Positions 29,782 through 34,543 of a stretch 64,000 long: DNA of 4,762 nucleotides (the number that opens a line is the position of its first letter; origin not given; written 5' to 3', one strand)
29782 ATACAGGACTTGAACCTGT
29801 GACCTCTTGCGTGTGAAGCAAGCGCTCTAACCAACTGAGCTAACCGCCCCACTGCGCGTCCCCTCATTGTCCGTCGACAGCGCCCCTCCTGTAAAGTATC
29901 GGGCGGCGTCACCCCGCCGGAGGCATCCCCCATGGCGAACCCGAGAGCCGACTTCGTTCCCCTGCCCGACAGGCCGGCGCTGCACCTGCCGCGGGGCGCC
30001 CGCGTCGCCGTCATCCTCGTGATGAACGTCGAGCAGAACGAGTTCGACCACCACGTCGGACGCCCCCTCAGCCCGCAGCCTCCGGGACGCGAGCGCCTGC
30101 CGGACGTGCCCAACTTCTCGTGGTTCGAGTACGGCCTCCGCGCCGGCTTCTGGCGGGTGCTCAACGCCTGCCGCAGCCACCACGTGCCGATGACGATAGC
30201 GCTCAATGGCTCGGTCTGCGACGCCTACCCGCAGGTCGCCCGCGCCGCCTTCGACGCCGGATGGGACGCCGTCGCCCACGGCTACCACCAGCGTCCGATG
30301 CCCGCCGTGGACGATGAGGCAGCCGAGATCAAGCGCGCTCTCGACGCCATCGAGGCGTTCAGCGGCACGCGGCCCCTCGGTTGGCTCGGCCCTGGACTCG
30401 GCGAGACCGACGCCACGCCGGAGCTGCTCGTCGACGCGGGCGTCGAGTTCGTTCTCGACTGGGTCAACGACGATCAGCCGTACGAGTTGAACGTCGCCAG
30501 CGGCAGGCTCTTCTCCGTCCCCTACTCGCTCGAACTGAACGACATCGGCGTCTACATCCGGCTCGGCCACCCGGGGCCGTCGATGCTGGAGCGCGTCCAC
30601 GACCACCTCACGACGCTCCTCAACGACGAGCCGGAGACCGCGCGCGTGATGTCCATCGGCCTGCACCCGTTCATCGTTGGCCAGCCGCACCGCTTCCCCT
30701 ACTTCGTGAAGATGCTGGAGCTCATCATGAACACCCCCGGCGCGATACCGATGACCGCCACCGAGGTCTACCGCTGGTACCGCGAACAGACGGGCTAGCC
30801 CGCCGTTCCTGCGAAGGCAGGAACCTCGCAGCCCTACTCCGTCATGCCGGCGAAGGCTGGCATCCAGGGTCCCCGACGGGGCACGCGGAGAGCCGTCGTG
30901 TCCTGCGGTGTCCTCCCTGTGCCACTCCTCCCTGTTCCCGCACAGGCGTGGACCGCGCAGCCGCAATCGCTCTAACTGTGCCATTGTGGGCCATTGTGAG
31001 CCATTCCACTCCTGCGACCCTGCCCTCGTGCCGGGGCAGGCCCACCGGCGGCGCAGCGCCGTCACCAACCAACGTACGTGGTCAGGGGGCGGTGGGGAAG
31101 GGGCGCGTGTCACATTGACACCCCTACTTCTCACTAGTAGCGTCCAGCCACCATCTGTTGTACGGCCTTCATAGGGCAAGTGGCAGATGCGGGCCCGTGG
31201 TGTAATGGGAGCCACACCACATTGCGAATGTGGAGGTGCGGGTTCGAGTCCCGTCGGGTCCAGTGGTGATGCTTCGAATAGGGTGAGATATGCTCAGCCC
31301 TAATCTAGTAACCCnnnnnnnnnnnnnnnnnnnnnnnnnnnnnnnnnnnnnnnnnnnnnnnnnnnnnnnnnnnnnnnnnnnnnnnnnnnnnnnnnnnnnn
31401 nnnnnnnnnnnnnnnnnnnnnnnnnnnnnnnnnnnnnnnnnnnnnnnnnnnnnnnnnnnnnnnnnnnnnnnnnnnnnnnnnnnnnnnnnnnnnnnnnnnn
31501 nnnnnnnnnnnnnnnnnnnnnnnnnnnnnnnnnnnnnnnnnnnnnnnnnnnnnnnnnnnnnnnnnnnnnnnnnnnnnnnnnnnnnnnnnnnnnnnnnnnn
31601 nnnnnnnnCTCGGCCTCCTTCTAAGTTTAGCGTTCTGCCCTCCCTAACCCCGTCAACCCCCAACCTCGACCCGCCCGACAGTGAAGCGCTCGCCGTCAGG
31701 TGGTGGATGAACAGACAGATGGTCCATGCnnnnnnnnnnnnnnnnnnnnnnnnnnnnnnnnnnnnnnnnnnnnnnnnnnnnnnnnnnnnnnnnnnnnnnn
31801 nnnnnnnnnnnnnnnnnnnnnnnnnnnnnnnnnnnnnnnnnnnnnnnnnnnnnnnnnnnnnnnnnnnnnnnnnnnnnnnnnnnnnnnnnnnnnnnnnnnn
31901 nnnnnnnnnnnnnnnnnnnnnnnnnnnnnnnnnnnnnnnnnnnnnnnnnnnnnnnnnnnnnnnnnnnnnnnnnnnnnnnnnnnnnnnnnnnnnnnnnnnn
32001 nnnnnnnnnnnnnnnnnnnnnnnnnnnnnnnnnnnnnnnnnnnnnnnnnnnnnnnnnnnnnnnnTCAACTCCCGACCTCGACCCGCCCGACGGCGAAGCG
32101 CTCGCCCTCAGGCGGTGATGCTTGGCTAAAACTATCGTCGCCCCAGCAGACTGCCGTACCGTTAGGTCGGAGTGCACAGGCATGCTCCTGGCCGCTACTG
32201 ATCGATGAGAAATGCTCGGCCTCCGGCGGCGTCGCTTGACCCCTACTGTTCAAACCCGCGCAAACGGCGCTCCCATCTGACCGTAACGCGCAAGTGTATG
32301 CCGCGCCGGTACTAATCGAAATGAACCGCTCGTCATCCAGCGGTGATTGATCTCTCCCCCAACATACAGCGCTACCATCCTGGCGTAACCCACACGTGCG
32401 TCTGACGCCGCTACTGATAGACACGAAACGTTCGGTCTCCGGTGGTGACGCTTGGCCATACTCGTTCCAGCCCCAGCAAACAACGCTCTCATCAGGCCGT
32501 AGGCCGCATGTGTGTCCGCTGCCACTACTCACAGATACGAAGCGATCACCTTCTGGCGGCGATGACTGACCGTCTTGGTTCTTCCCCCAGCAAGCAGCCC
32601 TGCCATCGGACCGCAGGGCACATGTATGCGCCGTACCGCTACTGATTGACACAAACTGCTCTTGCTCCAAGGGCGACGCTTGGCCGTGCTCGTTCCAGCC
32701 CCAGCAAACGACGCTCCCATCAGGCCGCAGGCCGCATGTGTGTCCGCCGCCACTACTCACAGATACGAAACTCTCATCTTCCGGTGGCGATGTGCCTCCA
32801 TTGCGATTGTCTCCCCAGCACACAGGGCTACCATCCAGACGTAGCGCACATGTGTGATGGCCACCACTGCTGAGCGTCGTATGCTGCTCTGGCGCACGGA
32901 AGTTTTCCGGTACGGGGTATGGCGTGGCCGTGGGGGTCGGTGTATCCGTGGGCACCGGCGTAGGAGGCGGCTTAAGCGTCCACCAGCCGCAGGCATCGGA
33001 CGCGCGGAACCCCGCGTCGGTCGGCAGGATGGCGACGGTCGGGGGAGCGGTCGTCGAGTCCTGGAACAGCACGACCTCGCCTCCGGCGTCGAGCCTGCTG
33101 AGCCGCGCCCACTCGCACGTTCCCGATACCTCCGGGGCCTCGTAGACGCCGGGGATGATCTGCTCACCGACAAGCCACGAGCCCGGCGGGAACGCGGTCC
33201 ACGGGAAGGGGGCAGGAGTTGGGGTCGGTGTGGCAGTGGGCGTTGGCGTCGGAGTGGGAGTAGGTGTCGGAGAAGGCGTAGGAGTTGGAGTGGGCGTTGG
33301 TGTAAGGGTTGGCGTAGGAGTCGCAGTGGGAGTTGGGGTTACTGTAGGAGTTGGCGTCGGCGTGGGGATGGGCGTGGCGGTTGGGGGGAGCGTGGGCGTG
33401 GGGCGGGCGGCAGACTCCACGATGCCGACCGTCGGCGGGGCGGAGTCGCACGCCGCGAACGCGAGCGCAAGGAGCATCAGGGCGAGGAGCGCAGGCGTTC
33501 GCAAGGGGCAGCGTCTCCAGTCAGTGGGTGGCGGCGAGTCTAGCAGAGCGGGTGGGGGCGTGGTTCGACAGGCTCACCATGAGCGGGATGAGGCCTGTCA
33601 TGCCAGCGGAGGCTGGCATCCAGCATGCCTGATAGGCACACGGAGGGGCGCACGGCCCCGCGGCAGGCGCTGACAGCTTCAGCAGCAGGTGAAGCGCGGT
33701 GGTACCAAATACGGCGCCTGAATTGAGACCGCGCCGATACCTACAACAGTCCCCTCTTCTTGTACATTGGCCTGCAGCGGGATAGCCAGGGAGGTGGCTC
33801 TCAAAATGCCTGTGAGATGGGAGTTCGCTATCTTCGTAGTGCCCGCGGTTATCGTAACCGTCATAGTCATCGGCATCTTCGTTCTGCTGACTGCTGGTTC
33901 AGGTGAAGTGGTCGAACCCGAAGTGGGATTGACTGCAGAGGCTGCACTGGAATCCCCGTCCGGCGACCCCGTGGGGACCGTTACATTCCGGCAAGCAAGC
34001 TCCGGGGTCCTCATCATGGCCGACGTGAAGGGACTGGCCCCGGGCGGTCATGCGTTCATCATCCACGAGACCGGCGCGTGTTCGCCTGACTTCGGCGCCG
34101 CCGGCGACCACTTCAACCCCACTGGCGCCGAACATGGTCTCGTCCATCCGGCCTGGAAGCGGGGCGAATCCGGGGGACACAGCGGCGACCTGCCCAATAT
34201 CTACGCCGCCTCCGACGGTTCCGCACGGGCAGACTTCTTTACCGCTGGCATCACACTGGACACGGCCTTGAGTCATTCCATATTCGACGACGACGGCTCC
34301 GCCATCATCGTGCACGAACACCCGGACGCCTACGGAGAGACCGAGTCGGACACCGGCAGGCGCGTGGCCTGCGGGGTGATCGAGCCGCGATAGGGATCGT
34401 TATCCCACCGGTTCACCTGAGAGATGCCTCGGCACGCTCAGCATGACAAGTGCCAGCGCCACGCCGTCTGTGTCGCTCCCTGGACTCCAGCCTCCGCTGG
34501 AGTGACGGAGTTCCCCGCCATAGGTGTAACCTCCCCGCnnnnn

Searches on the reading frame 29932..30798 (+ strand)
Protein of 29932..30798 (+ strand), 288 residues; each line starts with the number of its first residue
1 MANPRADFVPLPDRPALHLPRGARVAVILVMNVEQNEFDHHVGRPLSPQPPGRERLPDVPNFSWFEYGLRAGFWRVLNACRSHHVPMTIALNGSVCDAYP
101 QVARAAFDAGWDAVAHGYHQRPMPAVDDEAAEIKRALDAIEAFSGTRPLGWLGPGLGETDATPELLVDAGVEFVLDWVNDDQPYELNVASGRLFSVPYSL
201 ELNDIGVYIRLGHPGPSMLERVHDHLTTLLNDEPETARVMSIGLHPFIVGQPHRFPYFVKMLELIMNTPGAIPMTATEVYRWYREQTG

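Call 26: search_protein_families(library=pfam, proteins=[window:29932-30798:+], max_evalue=0.001)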
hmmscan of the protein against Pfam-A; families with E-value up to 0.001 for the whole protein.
window:29932-30798:+ (288 aa): 1 family
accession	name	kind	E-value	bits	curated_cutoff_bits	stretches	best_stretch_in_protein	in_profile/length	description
PF01522.26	Polysacc_deac_1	-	4.8e-10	39.9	23.1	1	65-174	13-124/124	Polysaccharide deacetylase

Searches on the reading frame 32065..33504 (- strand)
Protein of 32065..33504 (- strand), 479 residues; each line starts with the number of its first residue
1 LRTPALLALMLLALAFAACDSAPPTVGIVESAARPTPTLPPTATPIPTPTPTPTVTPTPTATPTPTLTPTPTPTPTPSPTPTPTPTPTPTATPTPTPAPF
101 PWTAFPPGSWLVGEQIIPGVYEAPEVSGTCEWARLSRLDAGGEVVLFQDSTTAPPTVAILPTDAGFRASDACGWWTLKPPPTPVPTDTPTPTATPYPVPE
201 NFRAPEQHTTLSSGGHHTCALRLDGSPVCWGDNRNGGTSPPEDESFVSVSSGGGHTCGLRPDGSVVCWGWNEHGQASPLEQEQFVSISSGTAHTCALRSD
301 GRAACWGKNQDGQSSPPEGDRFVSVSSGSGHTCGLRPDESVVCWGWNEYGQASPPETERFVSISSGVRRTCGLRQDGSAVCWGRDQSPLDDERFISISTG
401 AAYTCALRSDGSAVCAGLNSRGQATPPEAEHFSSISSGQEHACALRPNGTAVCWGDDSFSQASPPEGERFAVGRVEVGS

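Call 63: search_protein_families(library=pfam, proteins=[window:32065-33504:-], max_evalue=0.0001)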
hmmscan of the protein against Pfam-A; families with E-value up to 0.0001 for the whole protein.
window:32065-33504:- (479 aa): 3 families
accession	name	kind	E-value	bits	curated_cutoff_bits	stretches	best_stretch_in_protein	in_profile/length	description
PF13540.12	RCC1_2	-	2.7e-61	202.4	22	7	246-275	1-30/30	Regulator of chromosome condensation (RCC1) repeat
PF25390.1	WD40_RLD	-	3.5e-39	135.6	150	2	192-423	74-329/363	RCC1-like domain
PF00415.24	RCC1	-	4.9e-07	30.7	21.7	0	317-334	32-49/50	Regulator of chromosome condensation (RCC1) repeat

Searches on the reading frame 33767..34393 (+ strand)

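Call 63: search_protein_families(library=pfam, proteins=[window:33767-34393:+], max_evalue=0.0001)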
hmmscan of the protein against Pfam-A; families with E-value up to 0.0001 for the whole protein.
window:33767-34393:+ (208 aa): 1 family
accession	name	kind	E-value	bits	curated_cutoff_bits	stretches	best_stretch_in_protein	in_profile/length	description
PF00080.25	Sod_Cu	-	3.6e-36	124.9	28.9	1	70-205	3-133/133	Copper/zinc superoxide dismutase (SODC)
